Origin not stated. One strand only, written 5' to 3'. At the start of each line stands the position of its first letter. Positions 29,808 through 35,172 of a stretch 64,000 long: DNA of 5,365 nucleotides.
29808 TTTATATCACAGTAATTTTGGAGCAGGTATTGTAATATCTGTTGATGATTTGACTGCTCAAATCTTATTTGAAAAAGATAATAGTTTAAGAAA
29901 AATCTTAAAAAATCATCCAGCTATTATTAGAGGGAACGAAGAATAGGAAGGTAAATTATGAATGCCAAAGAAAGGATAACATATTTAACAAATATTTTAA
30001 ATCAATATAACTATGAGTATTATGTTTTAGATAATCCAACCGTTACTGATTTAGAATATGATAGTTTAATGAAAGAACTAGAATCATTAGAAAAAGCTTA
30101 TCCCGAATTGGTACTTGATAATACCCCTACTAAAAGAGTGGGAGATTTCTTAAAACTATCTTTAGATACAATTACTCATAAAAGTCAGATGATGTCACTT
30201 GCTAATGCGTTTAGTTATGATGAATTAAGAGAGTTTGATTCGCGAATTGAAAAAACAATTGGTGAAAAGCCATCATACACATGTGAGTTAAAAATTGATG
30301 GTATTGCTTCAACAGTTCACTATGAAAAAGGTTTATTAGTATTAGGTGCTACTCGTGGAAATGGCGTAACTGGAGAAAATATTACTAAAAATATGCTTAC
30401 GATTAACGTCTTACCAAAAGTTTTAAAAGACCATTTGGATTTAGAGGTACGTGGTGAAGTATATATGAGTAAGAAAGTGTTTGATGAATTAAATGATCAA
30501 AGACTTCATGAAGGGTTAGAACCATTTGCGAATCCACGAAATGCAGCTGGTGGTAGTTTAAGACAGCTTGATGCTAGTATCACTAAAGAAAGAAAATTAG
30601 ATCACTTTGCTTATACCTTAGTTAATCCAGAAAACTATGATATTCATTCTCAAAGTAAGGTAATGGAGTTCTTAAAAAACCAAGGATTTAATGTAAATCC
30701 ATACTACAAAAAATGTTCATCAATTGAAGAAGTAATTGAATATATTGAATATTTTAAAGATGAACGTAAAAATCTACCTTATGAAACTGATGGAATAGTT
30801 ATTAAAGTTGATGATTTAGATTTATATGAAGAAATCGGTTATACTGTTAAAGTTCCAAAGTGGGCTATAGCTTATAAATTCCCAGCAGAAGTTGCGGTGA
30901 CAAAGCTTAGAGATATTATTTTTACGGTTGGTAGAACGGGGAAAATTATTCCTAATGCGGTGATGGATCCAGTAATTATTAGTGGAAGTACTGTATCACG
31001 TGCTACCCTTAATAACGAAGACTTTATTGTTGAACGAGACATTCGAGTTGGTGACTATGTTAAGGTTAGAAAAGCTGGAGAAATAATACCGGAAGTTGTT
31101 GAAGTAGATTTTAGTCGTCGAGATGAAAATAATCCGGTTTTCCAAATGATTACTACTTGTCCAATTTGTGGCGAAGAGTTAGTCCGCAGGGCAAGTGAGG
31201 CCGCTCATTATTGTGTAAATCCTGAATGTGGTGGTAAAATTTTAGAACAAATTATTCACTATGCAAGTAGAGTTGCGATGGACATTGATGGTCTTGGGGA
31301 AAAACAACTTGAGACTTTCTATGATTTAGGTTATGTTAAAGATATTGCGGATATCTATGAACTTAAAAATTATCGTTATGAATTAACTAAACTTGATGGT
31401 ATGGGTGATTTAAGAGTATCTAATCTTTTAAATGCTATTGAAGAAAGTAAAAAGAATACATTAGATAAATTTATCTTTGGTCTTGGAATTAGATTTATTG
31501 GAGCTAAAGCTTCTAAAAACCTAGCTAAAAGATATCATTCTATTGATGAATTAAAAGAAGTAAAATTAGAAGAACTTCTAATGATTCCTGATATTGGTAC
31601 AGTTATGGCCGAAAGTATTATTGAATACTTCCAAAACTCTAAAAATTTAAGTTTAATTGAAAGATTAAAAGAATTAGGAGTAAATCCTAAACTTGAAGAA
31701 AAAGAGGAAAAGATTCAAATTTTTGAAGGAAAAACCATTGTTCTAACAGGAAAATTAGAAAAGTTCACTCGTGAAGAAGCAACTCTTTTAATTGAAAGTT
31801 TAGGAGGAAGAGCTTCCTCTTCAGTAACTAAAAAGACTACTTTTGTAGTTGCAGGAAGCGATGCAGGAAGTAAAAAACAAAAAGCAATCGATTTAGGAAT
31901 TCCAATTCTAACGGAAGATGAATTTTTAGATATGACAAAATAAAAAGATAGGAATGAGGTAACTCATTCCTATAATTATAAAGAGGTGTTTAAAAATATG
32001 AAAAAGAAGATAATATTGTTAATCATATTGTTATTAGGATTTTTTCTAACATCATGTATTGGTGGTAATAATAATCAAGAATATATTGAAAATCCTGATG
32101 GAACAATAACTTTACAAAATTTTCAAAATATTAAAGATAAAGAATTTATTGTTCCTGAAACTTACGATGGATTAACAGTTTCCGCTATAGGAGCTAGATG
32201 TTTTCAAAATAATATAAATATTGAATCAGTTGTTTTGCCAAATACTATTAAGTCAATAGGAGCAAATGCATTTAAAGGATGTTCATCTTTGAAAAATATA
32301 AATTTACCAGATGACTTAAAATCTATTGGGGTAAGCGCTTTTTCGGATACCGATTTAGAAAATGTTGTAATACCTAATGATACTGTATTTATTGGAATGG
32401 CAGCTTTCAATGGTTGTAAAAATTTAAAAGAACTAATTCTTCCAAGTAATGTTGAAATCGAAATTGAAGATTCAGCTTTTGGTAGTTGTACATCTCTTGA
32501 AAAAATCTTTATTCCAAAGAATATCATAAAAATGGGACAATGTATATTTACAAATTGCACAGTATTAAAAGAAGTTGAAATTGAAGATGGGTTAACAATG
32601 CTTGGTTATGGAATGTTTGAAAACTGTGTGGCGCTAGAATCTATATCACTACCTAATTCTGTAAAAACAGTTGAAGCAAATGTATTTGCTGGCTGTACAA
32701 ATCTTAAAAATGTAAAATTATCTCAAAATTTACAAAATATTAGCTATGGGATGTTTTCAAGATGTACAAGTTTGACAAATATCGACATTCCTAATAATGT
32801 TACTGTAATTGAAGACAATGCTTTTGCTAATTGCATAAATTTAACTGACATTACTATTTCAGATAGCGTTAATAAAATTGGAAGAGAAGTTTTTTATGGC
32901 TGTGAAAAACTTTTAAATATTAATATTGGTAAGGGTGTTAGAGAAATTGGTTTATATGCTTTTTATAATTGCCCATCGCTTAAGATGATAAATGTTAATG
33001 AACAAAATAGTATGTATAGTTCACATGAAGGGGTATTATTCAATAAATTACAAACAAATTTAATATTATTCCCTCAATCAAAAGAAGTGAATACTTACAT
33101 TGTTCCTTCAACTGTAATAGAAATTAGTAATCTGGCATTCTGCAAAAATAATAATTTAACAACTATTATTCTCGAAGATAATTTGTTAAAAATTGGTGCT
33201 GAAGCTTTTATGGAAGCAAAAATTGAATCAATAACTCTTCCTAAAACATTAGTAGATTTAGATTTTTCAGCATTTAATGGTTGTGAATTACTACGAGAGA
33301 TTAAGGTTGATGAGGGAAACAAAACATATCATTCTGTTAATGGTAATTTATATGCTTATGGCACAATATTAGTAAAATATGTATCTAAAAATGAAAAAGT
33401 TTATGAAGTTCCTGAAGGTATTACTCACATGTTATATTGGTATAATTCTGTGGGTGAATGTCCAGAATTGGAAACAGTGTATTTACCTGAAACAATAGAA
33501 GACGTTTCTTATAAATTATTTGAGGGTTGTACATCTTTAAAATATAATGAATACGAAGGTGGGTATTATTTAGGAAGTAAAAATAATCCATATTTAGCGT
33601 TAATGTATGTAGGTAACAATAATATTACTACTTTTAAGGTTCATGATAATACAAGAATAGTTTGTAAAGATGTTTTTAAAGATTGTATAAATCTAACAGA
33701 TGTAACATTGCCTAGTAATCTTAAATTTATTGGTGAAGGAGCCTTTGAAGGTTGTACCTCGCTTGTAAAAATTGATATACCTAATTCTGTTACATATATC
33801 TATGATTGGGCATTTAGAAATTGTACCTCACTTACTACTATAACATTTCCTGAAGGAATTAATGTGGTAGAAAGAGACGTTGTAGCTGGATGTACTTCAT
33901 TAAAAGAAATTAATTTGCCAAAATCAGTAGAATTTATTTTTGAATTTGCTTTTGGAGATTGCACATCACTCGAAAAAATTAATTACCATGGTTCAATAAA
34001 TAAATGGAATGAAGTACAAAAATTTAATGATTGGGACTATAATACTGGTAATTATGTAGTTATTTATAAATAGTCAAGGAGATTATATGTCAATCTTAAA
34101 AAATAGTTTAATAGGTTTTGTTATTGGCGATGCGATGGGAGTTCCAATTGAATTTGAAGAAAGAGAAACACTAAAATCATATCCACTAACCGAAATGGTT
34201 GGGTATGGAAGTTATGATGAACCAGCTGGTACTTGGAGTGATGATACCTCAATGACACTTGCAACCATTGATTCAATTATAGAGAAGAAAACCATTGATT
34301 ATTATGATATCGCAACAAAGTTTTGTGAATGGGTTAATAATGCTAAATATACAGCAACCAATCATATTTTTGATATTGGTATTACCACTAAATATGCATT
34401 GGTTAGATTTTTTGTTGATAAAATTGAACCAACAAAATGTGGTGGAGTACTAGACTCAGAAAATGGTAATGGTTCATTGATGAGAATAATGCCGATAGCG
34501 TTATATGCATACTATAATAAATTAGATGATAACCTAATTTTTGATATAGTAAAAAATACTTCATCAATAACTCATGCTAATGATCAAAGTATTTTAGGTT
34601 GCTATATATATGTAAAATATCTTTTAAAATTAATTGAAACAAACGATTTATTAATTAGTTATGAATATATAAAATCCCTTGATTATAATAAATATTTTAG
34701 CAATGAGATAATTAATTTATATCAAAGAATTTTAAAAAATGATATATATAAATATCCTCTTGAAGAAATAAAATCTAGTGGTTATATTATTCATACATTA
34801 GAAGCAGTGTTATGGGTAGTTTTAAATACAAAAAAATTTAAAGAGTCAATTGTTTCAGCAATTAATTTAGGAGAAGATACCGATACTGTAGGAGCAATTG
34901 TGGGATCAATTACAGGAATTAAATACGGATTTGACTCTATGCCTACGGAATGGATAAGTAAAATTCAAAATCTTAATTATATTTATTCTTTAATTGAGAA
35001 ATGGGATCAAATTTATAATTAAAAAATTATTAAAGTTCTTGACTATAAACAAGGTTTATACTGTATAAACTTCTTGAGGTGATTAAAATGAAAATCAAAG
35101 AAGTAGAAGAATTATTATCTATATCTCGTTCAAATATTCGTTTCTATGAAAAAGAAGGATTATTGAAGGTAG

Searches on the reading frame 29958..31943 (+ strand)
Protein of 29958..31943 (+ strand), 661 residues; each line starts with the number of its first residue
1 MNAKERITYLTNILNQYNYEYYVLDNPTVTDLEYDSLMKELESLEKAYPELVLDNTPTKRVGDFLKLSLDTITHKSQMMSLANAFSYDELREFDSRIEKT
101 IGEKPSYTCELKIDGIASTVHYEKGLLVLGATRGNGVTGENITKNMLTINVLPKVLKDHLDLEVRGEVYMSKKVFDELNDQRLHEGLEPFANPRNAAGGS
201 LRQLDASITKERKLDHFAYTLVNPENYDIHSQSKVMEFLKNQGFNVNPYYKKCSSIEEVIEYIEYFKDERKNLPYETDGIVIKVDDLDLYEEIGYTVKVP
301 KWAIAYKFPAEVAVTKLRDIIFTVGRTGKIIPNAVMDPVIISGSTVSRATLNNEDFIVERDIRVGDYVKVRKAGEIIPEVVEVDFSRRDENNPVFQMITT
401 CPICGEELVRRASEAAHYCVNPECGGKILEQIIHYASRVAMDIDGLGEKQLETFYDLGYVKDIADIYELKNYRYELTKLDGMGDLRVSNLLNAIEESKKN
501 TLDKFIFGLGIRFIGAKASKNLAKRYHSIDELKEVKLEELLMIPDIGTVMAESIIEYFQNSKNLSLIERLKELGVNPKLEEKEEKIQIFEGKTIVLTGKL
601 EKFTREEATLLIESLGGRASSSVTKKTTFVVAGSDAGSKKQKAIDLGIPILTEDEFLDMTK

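Call 54: search_protein_families(library=pfam, proteins=[window:29958-31943:+], max_evalue=0.000001)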
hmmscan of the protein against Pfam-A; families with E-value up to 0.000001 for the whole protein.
window:29958-31943:+ (661 aa): 8 families
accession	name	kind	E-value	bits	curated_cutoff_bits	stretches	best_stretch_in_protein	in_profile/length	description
PF01653.23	DNA_ligase_aden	-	3.1e-91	305.8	27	1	69-311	4-253/253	NAD-dependent DNA ligase adenylation domain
PF03120.22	DNA_ligase_OB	-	4.6e-30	103.8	32.9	1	315-391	2-78/79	NAD-dependent DNA ligase OB-fold domain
PF12826.13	HHH_2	-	2.1e-23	82.7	27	1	504-567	1-64/64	Helix-hairpin-helix motif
PF00533.33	BRCT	-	6.4e-19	68.4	21.3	1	587-658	4-76/78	BRCA1 C Terminus (BRCT) domain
PF14520.12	HHH_5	-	2.3e-09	38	27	0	509-558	5-55/57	Helix-hairpin-helix domain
PF22745.1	Nlig-Ia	-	5.6e-08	33.8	27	0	11-52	10-51/92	DNA ligase-like, N-terminal NAD+-binding domain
PF03119.21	DNA_ligase_ZBD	-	1.1e-07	32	25.8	1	400-424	1-25/27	NAD-dependent DNA ligase C4 zinc finger domain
PF12738.14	PTCB-BRCT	-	5e-07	30.1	22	0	596-652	5-60/63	twin BRCT domain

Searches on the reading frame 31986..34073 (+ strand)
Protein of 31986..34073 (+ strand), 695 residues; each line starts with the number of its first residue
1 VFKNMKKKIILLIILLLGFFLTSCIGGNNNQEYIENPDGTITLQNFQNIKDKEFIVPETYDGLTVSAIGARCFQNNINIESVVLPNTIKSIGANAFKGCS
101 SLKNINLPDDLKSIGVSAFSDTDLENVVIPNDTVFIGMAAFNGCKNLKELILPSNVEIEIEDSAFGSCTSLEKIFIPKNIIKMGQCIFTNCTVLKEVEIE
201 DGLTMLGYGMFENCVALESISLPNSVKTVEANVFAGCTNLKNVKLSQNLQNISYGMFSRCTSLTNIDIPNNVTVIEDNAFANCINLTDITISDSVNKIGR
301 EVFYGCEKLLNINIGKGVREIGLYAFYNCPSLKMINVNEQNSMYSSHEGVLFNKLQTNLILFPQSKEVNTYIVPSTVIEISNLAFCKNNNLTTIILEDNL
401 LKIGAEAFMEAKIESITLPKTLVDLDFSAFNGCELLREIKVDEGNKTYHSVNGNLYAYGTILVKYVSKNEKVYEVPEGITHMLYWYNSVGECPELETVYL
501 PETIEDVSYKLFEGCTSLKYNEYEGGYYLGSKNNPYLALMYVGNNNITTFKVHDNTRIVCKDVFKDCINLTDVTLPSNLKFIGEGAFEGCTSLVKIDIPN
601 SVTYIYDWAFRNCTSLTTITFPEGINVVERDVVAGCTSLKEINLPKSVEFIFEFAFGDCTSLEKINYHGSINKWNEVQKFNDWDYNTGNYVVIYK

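Call 54: search_protein_families(library=pfam, proteins=[window:31986-34073:+], max_evalue=0.000001)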
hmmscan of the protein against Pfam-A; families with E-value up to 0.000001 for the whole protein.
window:31986-34073:+ (695 aa): 4 families
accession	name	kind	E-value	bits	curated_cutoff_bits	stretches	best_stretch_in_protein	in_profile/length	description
PF13306.12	LRR_5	-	5.8e-126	414.5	27.7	5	159-287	2-127/127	BspA type Leucine rich repeat region (6 copies)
PF13855.12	LRR_8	-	1.5e-32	111.6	27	0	224-271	11-59/61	Leucine rich repeat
PF23952.1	LRR_EndoS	-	2.4e-11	44.3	27.9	0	212-271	56-116/116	Endo-beta-N-acetylglucosaminidase EndoS LRR domain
PF12799.13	LRR_4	-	3.3e-08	34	27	0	145-176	1-30/44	Leucine Rich repeats (2 copies)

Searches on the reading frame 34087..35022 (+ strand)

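Call 54: search_protein_families(library=pfam, proteins=[window:34087-35022:+], max_evalue=0.000001)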
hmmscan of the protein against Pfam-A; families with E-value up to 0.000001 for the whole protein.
window:34087-35022:+ (311 aa): 1 family
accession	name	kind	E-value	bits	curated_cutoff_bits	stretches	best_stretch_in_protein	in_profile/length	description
PF03747.19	ADP_ribosyl_GH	-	9.3e-67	226.1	26.2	1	7-288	2-287/287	ADP-ribosylglycohydrolase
